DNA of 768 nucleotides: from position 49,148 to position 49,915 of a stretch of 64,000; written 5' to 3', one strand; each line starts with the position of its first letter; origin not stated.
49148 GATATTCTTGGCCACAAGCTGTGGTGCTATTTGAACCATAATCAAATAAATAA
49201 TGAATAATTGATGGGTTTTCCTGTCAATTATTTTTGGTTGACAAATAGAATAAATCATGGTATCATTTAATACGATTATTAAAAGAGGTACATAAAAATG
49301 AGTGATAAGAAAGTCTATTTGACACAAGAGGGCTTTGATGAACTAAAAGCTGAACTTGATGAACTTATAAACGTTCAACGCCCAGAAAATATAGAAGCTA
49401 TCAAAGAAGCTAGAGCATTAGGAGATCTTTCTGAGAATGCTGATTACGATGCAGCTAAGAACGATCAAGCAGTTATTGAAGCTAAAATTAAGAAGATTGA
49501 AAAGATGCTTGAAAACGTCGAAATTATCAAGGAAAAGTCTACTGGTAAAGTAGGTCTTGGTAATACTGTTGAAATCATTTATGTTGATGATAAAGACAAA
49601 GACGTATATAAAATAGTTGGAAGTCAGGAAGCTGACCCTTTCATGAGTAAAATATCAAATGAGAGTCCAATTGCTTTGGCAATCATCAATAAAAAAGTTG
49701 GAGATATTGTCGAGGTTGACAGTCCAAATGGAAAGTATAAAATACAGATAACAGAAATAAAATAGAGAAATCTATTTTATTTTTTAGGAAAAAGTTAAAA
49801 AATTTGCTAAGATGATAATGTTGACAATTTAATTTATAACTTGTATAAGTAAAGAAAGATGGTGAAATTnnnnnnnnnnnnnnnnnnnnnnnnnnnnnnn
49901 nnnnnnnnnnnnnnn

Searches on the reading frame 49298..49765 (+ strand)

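Call 98: search_protein_families(library=pfam, proteins=[window:49298-49765:+], max_evalue=0.000001)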
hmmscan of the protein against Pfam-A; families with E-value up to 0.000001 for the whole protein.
window:49298-49765:+ (155 aa): 2 families
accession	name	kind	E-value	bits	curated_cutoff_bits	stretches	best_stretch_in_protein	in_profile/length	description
PF03449.20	GreA_GreB_N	-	4.2e-30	104.2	24.5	1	6-76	1-71/71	Transcription elongation factor, N-terminal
PF01272.25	GreA_GreB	-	2.6e-24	85.4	26.9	1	81-155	2-76/77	Transcription elongation factor, GreA/GreB, C-term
